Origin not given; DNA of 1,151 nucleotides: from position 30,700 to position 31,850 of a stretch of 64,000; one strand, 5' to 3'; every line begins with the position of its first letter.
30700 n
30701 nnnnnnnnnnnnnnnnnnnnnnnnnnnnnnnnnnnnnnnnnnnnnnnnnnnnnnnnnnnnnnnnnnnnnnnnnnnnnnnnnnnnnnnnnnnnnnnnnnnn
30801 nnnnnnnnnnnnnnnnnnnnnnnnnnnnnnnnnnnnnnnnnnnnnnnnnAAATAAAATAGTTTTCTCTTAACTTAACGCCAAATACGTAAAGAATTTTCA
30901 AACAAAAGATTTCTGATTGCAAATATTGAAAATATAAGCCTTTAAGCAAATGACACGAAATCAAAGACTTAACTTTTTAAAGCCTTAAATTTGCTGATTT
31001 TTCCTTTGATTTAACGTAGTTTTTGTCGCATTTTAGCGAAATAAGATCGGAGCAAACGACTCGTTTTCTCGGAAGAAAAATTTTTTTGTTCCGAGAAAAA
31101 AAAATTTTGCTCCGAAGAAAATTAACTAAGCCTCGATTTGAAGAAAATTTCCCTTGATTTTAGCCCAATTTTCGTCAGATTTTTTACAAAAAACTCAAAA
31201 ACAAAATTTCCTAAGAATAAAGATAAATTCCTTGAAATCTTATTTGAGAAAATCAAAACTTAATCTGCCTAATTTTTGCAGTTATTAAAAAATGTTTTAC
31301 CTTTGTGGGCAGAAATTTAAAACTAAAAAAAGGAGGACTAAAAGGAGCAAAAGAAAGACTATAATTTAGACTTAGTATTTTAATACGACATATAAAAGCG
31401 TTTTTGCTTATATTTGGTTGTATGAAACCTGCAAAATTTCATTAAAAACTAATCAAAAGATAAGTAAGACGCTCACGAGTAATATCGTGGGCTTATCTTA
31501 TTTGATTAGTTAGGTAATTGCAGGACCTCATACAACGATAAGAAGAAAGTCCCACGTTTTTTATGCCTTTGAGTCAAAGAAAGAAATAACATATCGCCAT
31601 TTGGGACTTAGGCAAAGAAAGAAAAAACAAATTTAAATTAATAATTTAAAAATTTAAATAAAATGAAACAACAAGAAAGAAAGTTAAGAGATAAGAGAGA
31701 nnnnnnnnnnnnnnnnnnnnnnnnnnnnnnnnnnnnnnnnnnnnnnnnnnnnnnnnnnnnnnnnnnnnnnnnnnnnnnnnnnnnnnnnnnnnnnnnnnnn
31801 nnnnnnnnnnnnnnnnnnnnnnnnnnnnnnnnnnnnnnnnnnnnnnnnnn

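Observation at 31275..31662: Promoter-driven structured non-coding element of about 300 nt (copy A) leading into a small-membrane-protein operon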

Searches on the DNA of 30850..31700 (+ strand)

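Call 4: search_rna_families(source=window, start=30850, end=31700, threshold=evalue, max_evalue=10, show_alignments=3)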
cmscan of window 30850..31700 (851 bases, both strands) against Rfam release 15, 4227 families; matches with E-value up to 10: 19.
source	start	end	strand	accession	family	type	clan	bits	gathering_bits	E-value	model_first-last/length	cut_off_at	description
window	31061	31125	+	RF03926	MIR1435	Gene; miRNA;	-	28.2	94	0.067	1-186/186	no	MIR1435 microRNA precursor family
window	31059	31125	-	RF03926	MIR1435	Gene; miRNA;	-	24.5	94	0.39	1-186/186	no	MIR1435 microRNA precursor family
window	31048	31112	+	RF02618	SSRC34_2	Gene; sRNA;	-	21.9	48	0.55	1-125/125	no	Streptococcus sRNA 34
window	31402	31501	+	RF02428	SpF11_sRNA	Gene; sRNA;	-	21.2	54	1.6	1-95/95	no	Streptococcus sRNA SpF11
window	31048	31114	+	RF03940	MIR9563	Gene; miRNA;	-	20.6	90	0.42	1-127/127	no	MIR9563 microRNA precursor family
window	31064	31099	+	RF03973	mir-5615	Gene; miRNA;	-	18.8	82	0.89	9-51/61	no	mir-5615 microRNA precursor family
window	31216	31267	+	RF00088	SNORD30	Gene; snRNA; snoRNA; CD-box;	CL00052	18.6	40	7.8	1-70/70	no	Small nucleolar RNA SNORD30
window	31064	31099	-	RF03973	mir-5615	Gene; miRNA;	-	17.7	82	1.6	9-51/61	no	mir-5615 microRNA precursor family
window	31063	31122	+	RF00053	mir-7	Gene; miRNA;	-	17.6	51.8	1.3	1-91/91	no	mir-7 microRNA precursor family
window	31064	31120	+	RF04134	MIR7504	Gene; miRNA;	-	17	83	6.7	1-124/124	no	MIR7504 microRNA precursor family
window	31106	31194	+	RF00528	snoMe28S-Gm1083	Gene; snRNA; snoRNA; CD-box;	-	16.4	48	6.5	1-89/89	no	Small nucleolar RNA Me28S-Gm1083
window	31046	31116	+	RF00898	mir-242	Gene; miRNA;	-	16.1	54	4.6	1-77/77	no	mir-242 microRNA precursor family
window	31352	31439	+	RF02394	sau-63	Gene; sRNA;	-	16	100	3.6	1-98/98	no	Staphylococcus sRNA sau-63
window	31045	31115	+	RF03640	mir-3747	Gene; miRNA;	-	15.8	63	5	1-67/67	no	mir-3747 microRNA precursor family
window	31040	31118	-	RF04343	Plastid-psbA-2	Cis-reg;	CL00153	15.8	55.8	7.2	1-60/60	no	Plastid-psbA-2 3UTR RNA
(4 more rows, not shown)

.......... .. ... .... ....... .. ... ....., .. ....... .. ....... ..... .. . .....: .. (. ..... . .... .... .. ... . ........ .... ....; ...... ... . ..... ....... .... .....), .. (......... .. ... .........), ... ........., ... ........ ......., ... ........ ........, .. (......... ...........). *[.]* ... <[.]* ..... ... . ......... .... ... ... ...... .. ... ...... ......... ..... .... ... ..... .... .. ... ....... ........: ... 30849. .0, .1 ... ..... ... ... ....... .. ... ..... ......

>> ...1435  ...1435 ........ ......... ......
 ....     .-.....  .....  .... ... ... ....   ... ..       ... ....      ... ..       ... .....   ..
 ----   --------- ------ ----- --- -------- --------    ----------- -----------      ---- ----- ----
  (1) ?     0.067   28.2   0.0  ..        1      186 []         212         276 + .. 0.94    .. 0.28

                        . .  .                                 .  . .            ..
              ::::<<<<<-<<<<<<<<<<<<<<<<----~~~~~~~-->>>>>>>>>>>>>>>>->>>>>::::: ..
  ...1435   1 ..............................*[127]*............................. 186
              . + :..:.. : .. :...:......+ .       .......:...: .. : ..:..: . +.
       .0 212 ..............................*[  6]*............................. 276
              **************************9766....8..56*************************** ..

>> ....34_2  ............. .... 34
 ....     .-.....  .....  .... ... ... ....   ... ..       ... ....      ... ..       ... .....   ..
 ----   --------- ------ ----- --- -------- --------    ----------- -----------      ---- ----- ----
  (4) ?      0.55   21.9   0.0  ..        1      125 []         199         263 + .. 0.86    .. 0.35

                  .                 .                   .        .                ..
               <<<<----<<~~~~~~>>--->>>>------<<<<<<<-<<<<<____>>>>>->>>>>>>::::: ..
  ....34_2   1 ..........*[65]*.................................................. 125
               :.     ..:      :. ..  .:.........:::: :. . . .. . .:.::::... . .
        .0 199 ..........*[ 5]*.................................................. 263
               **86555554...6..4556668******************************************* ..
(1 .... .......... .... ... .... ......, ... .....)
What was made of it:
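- On Any Rfam 15 family (riboswitches, T-box, ribosomal leaders, Bacteroides/Bacteroidales motifs and BTnc sRNAs, 6S, tmRNA): Nothing below E = 0.05 was found in 30850-31700 (call 4).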

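Call 30: search_rna_families(sources=[L007, L009, L011, L018, L026, L037, L039, L040, L044, L055, L057, L060, L063, L080, L081, L090, L099, L111], threshold=gathering)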
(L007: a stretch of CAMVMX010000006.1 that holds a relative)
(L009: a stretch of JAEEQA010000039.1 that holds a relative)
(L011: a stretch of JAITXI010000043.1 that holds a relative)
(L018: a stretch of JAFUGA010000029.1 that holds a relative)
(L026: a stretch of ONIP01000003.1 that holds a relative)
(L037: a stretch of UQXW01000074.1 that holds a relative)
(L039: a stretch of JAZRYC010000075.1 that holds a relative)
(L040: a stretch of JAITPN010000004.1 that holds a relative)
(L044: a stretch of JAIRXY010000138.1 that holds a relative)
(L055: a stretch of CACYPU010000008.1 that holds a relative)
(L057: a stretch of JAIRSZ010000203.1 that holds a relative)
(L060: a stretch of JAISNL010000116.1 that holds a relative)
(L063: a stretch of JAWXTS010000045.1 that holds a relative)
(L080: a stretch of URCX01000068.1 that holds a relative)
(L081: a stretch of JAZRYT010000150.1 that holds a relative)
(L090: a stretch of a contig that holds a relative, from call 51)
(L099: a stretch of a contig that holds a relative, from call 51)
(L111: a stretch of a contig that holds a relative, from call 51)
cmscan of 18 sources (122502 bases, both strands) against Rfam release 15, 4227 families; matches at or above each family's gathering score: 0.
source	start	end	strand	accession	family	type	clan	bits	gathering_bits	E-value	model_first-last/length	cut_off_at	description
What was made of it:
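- On Any Rfam 15 family (riboswitches, T-box, ribosomal leaders, Bacteroides/Bacteroidales motifs and BTnc sRNAs, 6S, tmRNA): There were no hits in 18 diverse family loci (call 30).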

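Call 49: build_rna_model(alignment_id=A5, structure=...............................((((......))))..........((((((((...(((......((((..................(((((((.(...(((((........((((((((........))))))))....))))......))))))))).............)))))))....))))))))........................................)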
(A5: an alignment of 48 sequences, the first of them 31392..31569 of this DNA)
Model R1 built from alignment A5 (48 sequences, 241 columns); structure: as given.
model positions 178; base pairs 40; branch points 1; effective number of sequences 3.4; information 0.59 bits per position. Calibrated on 0.2 Mb of random sequence (short: E-values are rough).
structure used (alignment columns):
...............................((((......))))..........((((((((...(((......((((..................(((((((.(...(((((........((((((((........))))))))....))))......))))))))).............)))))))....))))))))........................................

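Call 51: search_with_rna_model(model_id=R1, sources=[window, L007, L008, L009, L010, L011, L013, L015, L016, L018, L019, L020, L021, L022, L023, L025, L026, L027, L028, L029, L030, L031, L033, L034, L035, L036, L037, L038, L039, L040, L042, L043, L044, L045, L046, L047, L048, L050, L051, L052, L053, L054, L055, L056, L057, L060, L063, L064, L065, L066, L067, L069, L070, L071, L073, L074, L075, L076, L077, L078, L079, L080, L081, L082, L084, L085, L086, L088, L090, L092, L093, L094, L095, L096, L097, L098, L099, L100, L101, L102, L104, L105, L106, L107, L108, L109, L111, L112, L113, L114, L119, L120, L121, L122, L003, L006, L001], max_evalue=0.01, make_alignment=true)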
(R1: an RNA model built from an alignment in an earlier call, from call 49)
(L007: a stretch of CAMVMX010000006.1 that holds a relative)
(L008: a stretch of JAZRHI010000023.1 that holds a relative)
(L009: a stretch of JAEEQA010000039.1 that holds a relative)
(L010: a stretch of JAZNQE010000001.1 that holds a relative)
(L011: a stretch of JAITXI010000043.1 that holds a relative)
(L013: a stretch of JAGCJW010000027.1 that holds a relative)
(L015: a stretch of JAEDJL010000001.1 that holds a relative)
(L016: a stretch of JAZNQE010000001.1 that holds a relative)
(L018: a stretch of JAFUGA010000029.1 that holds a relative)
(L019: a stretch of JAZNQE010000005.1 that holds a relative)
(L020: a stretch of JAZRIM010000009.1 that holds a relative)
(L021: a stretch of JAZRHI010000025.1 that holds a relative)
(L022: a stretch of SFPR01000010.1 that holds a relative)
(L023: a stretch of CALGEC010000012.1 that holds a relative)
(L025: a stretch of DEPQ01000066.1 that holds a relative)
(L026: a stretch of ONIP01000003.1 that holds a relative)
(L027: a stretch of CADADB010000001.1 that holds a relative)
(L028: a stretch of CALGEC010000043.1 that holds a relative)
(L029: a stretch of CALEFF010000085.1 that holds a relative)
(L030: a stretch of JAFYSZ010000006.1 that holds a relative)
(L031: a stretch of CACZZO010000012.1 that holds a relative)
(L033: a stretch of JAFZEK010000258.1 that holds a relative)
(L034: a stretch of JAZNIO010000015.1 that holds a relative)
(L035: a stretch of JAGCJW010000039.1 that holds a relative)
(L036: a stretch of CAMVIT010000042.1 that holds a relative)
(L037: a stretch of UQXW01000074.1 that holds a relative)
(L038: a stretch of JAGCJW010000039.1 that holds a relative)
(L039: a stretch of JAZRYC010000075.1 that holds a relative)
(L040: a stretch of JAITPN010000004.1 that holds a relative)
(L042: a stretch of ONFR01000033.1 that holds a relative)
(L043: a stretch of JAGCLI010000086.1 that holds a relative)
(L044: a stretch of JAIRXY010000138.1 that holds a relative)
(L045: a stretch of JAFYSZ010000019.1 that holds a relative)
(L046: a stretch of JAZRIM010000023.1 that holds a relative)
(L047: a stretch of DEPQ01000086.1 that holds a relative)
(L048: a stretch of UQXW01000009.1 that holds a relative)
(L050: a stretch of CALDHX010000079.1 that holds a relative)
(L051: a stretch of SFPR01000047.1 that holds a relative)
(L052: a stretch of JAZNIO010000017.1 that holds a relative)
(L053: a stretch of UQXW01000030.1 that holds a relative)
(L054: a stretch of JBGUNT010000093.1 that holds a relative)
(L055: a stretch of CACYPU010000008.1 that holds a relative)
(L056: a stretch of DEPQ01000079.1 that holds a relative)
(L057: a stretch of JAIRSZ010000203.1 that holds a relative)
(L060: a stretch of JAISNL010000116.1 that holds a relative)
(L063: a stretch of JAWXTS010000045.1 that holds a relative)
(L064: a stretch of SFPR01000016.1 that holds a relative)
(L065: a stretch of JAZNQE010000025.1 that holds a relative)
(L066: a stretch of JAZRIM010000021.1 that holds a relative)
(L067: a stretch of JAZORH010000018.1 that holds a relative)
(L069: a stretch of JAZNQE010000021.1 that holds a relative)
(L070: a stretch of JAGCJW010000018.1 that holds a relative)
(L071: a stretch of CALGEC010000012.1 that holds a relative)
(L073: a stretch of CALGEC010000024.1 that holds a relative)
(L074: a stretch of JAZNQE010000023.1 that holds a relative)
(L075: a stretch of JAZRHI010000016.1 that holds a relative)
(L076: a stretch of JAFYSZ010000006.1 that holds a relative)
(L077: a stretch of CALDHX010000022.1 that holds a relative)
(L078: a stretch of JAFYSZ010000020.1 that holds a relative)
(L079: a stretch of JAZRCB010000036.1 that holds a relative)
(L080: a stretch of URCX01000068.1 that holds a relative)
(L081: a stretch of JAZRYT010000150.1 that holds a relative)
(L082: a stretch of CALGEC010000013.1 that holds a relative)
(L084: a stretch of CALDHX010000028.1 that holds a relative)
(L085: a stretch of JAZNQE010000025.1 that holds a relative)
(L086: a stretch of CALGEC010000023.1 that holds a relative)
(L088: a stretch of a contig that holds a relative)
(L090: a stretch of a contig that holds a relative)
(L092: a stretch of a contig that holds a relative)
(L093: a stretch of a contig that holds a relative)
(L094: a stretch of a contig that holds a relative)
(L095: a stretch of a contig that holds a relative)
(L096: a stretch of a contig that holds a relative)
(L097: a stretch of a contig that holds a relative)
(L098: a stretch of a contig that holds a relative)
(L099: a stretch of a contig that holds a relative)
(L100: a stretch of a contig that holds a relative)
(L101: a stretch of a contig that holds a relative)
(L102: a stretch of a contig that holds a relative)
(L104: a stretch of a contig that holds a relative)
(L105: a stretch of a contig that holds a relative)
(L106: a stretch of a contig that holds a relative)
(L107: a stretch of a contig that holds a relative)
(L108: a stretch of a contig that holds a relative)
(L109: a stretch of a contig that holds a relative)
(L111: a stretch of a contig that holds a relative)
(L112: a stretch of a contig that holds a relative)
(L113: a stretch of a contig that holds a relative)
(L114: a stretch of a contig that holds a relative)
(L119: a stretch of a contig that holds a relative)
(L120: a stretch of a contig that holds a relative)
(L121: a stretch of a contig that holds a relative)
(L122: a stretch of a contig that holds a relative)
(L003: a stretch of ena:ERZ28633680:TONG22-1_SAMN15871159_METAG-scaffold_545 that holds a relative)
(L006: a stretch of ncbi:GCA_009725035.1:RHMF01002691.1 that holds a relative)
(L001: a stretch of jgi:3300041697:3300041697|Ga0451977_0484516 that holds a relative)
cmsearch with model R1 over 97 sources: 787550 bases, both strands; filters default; matches with E-value up to 0.01: 103.
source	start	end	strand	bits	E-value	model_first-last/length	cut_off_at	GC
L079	4452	4630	+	190.1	5.2e-29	1-178/178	no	0.34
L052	7783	7963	+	185.2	3.5e-28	1-178/178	no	0.32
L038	5195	5373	-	184.5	4.6e-28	1-178/178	no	0.34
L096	1436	1615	+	184.3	5e-28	1-178/178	no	0.34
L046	7078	7257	+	183.8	6.1e-28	1-178/178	no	0.34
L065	4158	4336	-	182.7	9.2e-28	1-178/178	no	0.3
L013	243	422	+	181.6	1.4e-27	1-178/178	no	0.33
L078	3656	3833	-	181.1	1.7e-27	1-178/178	no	0.33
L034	1957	2137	-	180.9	1.8e-27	1-178/178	no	0.33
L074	529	707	-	179.8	2.9e-27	1-178/178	no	0.33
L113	7422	7601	+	179.7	3e-27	1-178/178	no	0.34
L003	8460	8639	+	179.5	3.3e-27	1-178/178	no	0.32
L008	229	408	+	179.4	3.3e-27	1-178/178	no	0.36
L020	5533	5710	-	179.2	3.5e-27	1-178/178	no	0.34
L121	5902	6081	+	178.8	4.2e-27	1-178/178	no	0.34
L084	2468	2646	-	178.1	5.6e-27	1-178/178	no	0.36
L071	6725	6904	-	177.7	6.5e-27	1-178/178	no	0.33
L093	7218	7398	+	177.4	7.3e-27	1-178/178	no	0.33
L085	4949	5129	-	177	8.5e-27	1-178/178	no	0.33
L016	4044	4220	+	176.8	9.2e-27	1-178/178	no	0.34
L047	263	441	+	175.2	1.7e-26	1-178/178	no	0.34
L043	3698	3876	+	175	1.9e-26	1-178/178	no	0.35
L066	1371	1549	-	174.8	2e-26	1-178/178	no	0.37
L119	3987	4168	-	174.8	2e-26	1-178/178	no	0.33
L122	3799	3977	+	174.6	2.2e-26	1-178/178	no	0.34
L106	2909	3088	-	174.6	2.2e-26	1-178/178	no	0.36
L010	7401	7581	-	174.4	2.3e-26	1-178/178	no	0.34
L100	407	587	+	174.4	2.3e-26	1-178/178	no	0.36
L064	5515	5694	-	174.4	2.4e-26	1-178/178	no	0.36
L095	6588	6767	-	174.2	2.6e-26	1-178/178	no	0.33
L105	611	789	+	173.9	2.8e-26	1-178/178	no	0.32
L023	6142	6320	+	173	4e-26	1-178/178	no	0.32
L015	2125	2302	+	172.9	4.2e-26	1-178/178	no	0.38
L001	1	176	+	172.5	4.8e-26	4-178/178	5'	0.32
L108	6275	6455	-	172.1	5.7e-26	1-178/178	no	0.34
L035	218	398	+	171.8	6.4e-26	1-178/178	no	0.34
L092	6382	6559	-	171.8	6.5e-26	1-178/178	no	0.31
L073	308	486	+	171.5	7.2e-26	1-178/178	no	0.36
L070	5025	5203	-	170.8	9.3e-26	1-178/178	no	0.36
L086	220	399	+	169.9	1.3e-25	1-178/178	no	0.32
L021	590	767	+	169.5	1.6e-25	1-178/178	no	0.33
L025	3647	3825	+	168.5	2.3e-25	1-178/178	no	0.34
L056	1316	1494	+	168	2.8e-25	1-178/178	no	0.34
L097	302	480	+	167.6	3.3e-25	1-178/178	no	0.34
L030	1847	2025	+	167.3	3.7e-25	1-178/178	no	0.34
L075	7416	7595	+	166.5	5.1e-25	1-178/178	no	0.35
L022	3576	3754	-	166.3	5.5e-25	1-178/178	no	0.39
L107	6006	6183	-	166.2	5.7e-25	1-178/178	no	0.34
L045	6632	6811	+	166.1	5.8e-25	1-178/178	no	0.34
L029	4791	4968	-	165.8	6.5e-25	1-178/178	no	0.33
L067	6937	7115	+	165.2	8.2e-25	1-178/178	no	0.36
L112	646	826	-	164.8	9.7e-25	1-178/178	no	0.4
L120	5994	6173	-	164.5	1.1e-24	1-178/178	no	0.34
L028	1142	1319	-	164.1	1.3e-24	1-178/178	no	0.35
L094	7575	7754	-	164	1.3e-24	1-178/178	no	0.34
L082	1523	1701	-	163.1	1.9e-24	1-178/178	no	0.32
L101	380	558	+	162.9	2e-24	1-178/178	no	0.36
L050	2420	2597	-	162.6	2.3e-24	1-178/178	no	0.33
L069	6434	6613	+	161.1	4e-24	1-178/178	no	0.39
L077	22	200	-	159.7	7.2e-24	1-178/178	no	0.32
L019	4873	5051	+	158.5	1.1e-23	1-178/178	no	0.36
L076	2380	2557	+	157.2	1.9e-23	1-178/178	no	0.32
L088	2449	2625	-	156.9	2.1e-23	1-178/178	no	0.35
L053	6688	6867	+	156.8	2.2e-23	1-178/178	no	0.38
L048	6955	7138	-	156.3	2.6e-23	1-178/178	no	0.37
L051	3693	3878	-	152.3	1.3e-22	1-178/178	no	0.33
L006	1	157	+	148.2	6.3e-22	23-178/178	5'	0.32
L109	509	692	-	148.1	6.3e-22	1-178/178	no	0.36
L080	7294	7477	+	146.1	1.4e-21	1-178/178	no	0.41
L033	1512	1691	+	145.6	1.7e-21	1-178/178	no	0.37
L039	2492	2666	-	143.1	4.5e-21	1-178/178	no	0.37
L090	3438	3604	-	136.1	6.8e-20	1-178/178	no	0.35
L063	2327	2499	+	136.1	6.9e-20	1-178/178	no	0.36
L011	176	346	-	133.5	1.9e-19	1-178/178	no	0.36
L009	669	834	+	132.6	2.6e-19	1-178/178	no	0.37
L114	3913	4080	+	132.6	2.6e-19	1-178/178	no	0.39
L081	4213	4384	+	132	3.4e-19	1-178/178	no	0.34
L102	4884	5058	+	131.4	4.3e-19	1-178/178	no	0.37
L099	748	921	+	129.4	9.2e-19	1-178/178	no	0.36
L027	3049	3216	+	128.8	1.2e-18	1-178/178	no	0.46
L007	4897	5067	+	128.2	1.5e-18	1-178/178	no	0.47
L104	2766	2933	-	127.8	1.7e-18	1-178/178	no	0.43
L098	1303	1467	+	126.8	2.5e-18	1-178/178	no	0.44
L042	6958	7125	+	125.8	3.8e-18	1-178/178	no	0.43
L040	2802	2974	+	125.1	4.8e-18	1-178/178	no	0.34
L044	4665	4845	+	122.3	1.5e-17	1-178/178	no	0.37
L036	3201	3364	+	119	5.3e-17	1-178/178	no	0.42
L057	2094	2274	-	118.8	5.8e-17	1-178/178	no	0.41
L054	7169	7332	+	118.2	7e-17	1-178/178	no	0.45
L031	724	888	+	116.3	1.5e-16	1-178/178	no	0.41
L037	4468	4652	-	115.5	2.1e-16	1-178/178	no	0.39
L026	4350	4515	+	114.9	2.6e-16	1-178/178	no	0.43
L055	5968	6126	-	106.4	7.1e-15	1-178/178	no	0.45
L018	1700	1879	-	104.6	1.4e-14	1-178/178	no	0.38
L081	3825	3999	+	102.1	3.7e-14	1-178/178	no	0.38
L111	4554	4734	-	100.5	6.9e-14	1-178/178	no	0.35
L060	1433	1608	+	97.5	2.3e-13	1-178/178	no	0.34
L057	1871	2048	-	69.9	1e-08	1-178/178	no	0.43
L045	7014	7194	+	59.2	6.6e-07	1-178/178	no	0.29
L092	1838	2020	-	50.8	1.7e-05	1-178/178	no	0.3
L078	3665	3840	+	34.6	0.0093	1-178/178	no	0.33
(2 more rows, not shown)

Alignment A6: 103 matches aligned to the model, 246 columns, each read 5' to 3' on its own strand. Consensus structure (alignment columns), stored with it:
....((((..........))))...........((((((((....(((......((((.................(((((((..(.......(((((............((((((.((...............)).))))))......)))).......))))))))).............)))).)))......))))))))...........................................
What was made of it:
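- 31417..31536 (+): Core fold. P1 is 31417-31424/31529-31536. Hairpin A is 31423-31427/31437-31441. P2 is 31428-31434/31518-31524. P3 is 31449-31464/31497-31509. Hairpin B is 31512-31515/31525-31528. CM hit of 172 bits (call 51).
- On 6S RNA: Two copies in 64 kb (call 51).
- Tried and rejected: A covariance model was needed (calls 49, 51).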

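Call 55: search_dna_similar(query=window:31384-31620:+, collection=plasmids, mode=distant, max_evalue=0.001, max_rows=20)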
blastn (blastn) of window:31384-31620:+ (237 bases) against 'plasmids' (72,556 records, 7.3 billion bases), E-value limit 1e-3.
No match.
